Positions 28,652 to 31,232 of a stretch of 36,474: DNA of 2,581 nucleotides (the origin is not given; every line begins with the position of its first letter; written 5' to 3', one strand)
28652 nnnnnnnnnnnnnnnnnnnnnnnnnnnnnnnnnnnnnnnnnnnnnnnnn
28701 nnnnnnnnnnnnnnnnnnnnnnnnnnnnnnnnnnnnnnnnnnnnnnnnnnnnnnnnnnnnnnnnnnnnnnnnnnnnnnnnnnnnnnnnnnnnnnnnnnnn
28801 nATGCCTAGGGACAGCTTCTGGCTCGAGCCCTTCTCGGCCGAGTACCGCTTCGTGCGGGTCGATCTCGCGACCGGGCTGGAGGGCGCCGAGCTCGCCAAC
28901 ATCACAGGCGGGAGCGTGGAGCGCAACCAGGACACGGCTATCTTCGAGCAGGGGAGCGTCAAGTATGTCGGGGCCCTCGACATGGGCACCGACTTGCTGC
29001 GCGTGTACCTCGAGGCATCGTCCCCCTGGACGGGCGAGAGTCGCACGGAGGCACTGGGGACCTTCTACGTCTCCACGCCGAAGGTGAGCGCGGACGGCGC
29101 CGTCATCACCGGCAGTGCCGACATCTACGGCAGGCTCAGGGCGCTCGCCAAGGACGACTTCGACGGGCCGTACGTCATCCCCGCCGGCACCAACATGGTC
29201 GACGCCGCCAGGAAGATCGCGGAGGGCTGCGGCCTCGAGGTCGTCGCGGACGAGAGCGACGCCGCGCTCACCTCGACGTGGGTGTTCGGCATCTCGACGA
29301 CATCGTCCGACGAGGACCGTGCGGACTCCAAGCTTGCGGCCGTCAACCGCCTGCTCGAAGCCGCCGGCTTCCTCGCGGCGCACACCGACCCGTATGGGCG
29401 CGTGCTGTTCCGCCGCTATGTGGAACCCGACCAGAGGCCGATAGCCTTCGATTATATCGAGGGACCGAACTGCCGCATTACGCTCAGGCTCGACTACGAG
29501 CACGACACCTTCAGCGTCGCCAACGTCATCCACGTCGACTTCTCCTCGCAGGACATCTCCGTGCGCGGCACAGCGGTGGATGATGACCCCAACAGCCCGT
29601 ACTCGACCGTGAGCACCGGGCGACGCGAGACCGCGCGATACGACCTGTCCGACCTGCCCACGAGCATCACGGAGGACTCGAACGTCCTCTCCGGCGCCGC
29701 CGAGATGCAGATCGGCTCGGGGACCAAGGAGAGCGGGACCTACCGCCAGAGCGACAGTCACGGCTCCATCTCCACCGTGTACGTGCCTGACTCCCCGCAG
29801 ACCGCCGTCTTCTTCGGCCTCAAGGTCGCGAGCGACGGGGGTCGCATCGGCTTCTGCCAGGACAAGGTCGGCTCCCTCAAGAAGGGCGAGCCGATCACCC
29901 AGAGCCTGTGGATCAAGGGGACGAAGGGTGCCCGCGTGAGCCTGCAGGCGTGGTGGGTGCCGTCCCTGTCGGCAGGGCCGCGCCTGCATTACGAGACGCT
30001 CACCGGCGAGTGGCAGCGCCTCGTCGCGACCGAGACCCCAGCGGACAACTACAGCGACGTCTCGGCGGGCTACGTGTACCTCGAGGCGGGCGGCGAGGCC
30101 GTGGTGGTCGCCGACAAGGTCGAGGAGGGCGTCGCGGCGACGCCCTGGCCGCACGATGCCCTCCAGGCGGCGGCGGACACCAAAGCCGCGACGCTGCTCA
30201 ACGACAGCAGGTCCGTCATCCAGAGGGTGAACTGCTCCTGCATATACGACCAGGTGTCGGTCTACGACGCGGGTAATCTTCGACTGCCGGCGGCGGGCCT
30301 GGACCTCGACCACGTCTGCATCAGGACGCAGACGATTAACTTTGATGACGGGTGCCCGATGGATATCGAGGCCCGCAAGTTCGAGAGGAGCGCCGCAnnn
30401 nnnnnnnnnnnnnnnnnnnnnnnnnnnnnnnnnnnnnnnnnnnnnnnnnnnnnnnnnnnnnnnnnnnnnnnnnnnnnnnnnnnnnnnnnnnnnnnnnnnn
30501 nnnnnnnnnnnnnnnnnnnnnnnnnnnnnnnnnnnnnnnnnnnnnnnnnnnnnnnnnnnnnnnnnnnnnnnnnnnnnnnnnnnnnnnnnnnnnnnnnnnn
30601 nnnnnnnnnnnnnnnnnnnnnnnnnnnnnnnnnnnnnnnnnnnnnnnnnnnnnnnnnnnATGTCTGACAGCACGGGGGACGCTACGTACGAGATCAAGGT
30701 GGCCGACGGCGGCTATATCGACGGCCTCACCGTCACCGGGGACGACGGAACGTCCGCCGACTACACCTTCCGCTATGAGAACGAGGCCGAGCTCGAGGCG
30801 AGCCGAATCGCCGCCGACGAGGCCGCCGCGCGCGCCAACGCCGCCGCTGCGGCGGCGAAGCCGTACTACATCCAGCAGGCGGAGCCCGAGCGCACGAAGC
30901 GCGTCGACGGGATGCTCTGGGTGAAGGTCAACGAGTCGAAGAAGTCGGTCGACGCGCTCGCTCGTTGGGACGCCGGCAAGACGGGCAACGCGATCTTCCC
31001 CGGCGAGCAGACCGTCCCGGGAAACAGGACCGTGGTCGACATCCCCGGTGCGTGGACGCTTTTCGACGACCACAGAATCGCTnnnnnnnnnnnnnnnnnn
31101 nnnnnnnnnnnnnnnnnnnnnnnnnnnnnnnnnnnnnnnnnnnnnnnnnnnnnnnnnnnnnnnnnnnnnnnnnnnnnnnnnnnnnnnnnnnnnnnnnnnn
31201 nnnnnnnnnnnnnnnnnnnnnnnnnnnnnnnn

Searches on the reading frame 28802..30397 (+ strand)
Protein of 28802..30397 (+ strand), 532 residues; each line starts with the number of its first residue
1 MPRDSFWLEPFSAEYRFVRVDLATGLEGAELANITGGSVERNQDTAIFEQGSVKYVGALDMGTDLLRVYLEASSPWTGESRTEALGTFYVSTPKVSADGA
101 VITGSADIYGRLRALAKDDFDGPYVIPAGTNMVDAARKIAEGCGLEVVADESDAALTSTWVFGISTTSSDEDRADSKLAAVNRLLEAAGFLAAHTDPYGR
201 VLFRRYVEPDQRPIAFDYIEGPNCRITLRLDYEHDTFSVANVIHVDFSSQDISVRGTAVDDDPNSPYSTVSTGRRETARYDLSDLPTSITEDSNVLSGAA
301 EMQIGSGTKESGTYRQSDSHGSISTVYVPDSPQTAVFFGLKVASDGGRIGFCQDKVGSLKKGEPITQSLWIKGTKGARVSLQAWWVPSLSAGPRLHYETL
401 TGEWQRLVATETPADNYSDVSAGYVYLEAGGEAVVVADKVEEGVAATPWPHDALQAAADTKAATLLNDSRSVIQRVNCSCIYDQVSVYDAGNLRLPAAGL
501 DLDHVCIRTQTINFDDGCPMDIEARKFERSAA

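Call 17: search_protein_families(library=pfam, proteins=[window:28802-30397:+], max_evalue=0.01)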
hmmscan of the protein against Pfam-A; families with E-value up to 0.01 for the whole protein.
window:28802-30397:+ (532 aa): 0 families

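Call 18: search_protein_families(library=phrogs, proteins=[window:28802-30397:+], max_evalue=0.001)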
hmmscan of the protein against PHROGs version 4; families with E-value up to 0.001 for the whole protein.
window:28802-30397:+ (532 aa): 2 families
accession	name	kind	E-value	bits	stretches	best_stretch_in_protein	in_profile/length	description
phrog_1887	-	tail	3.2e-19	70.4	1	33-280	324-575/670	tail protein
phrog_26795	-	unknown function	7.2e-08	32.3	1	52-275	411-640/728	-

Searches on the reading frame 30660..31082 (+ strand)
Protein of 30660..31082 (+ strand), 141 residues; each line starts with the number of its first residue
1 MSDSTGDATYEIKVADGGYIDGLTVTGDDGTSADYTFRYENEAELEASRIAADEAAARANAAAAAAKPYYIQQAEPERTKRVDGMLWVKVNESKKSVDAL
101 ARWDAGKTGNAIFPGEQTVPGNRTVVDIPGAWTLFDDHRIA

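Call 17: search_protein_families(library=pfam, proteins=[window:30660-31082:+], max_evalue=0.01)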
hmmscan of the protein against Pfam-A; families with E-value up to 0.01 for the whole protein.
window:30660-31082:+ (141 aa): 0 families

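Call 18: search_protein_families(library=phrogs, proteins=[window:30660-31082:+], max_evalue=0.001)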
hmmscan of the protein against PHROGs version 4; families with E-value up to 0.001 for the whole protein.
window:30660-31082:+ (141 aa): 0 families

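Call 31: search_protein_families(library=ncbifam, proteins=[window:30660-31082:+], max_evalue=0.01)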
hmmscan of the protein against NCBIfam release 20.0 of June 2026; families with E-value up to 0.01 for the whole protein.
window:30660-31082:+ (141 aa): 0 families
